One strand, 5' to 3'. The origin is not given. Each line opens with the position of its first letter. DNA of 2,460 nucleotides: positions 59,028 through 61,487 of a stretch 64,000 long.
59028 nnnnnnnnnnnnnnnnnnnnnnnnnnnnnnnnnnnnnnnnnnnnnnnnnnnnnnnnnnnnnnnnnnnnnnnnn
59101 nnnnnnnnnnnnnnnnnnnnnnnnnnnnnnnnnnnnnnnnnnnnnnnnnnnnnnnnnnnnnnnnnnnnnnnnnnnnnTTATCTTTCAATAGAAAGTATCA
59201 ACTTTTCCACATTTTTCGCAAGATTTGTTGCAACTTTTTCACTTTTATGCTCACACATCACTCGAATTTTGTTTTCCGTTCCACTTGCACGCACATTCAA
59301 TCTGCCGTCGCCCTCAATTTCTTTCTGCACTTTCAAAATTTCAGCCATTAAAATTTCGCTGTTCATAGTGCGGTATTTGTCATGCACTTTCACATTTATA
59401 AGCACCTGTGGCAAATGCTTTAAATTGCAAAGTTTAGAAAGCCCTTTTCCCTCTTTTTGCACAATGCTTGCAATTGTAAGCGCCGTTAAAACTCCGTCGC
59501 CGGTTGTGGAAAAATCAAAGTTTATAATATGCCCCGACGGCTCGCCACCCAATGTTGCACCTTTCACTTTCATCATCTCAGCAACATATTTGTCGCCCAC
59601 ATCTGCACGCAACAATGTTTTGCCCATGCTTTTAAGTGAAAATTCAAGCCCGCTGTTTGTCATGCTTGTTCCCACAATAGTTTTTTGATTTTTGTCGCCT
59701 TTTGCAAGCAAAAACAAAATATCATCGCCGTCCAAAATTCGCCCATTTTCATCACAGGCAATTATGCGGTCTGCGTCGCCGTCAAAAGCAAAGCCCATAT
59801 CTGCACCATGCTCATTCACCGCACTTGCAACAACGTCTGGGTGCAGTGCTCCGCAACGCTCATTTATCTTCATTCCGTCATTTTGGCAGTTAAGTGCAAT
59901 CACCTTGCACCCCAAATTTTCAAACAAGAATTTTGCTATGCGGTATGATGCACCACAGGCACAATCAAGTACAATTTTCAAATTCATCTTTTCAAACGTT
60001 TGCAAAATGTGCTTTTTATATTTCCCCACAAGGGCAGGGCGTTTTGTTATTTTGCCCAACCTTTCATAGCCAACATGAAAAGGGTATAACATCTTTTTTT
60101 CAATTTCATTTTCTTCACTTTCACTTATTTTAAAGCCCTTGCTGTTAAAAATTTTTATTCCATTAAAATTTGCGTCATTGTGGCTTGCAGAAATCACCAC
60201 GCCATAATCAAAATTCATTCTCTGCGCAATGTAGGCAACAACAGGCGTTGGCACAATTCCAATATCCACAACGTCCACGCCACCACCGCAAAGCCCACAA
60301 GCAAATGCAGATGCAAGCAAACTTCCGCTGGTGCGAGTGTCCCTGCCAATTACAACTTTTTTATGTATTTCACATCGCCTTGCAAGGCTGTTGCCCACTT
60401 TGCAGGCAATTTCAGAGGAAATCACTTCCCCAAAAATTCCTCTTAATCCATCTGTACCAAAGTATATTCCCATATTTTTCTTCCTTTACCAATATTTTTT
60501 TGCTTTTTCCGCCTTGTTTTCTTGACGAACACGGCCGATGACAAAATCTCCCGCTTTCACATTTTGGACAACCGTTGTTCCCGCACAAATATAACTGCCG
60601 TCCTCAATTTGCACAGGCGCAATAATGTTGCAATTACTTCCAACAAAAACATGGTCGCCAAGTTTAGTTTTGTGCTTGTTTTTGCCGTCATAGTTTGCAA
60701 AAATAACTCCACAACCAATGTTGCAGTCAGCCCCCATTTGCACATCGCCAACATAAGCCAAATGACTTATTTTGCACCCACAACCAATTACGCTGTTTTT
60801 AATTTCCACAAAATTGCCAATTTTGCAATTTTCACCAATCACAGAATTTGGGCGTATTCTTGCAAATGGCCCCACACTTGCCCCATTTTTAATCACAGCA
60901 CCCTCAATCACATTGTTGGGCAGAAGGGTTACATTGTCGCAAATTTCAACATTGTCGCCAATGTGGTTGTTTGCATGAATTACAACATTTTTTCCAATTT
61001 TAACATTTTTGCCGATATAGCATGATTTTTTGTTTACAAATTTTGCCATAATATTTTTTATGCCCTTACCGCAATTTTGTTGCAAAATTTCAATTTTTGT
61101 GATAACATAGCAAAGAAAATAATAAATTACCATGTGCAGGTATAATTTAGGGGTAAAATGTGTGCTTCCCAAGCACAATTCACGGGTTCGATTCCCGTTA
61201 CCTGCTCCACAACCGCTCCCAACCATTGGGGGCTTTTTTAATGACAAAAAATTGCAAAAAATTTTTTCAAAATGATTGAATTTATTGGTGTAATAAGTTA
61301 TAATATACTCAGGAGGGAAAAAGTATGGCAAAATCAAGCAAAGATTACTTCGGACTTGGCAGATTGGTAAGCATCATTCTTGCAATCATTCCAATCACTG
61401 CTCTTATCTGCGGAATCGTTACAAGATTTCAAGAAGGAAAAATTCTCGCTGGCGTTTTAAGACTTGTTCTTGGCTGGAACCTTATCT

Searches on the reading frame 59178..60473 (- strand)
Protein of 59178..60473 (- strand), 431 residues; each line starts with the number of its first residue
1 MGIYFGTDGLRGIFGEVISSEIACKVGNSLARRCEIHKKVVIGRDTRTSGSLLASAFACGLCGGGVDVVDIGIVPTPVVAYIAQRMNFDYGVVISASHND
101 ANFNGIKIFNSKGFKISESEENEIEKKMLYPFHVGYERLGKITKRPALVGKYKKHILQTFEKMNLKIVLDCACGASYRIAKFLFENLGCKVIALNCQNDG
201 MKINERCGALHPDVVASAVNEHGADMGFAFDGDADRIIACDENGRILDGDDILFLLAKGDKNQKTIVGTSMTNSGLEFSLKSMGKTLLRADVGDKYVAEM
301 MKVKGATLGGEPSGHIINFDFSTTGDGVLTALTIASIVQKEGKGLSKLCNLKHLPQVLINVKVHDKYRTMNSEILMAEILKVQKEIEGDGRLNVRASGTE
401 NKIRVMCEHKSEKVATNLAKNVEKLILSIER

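Call 41: search_protein_families(library=pfam, proteins=[window:59178-60473:-], max_evalue=0.001)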
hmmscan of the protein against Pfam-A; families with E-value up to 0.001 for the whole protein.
window:59178-60473:- (431 aa): 4 families
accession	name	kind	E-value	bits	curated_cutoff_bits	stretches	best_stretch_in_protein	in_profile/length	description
PF02878.22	PGM_PMM_I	-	6.1e-38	130.1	22.5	1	3-128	2-131/138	Phosphoglucomutase/phosphomannomutase, alpha/beta/alpha domain I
PF02880.22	PGM_PMM_III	-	1.6e-28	99.6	20.7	1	248-349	1-108/115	Phosphoglucomutase/phosphomannomutase, alpha/beta/alpha domain III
PF02879.22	PGM_PMM_II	-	1e-17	65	29.3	1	152-244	3-103/103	Phosphoglucomutase/phosphomannomutase, alpha/beta/alpha domain II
PF00408.26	PGM_PMM_IV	-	4.1e-15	56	23.1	1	358-423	1-66/68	Phosphoglucomutase/phosphomannomutase, C-terminal domain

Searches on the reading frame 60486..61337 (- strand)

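Call 41: search_protein_families(library=pfam, proteins=[window:60486-61337:-], max_evalue=0.001)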
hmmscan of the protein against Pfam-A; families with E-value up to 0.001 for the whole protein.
window:60486-61337:- (283 aa): 4 families
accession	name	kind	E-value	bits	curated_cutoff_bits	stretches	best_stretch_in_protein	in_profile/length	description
PF00132.30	Hexapep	-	3.2e-31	106.2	27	4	146-181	1-36/36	Bacterial transferase hexapeptide (six repeats)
PF25084.1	LbH_EIF2B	-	6.6e-14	52.2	54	2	155-208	12-65/105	EIF2B subunit epsilon LbH domain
PF14602.12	Hexapep_2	-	6.6e-06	26.2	27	1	225-256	3-32/34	Hexapeptide repeat of succinyl-transferase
PF25087.1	GMPPB_C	-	1.3e-05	25.3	39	1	116-186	3-79/110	GMPPB C-terminal domain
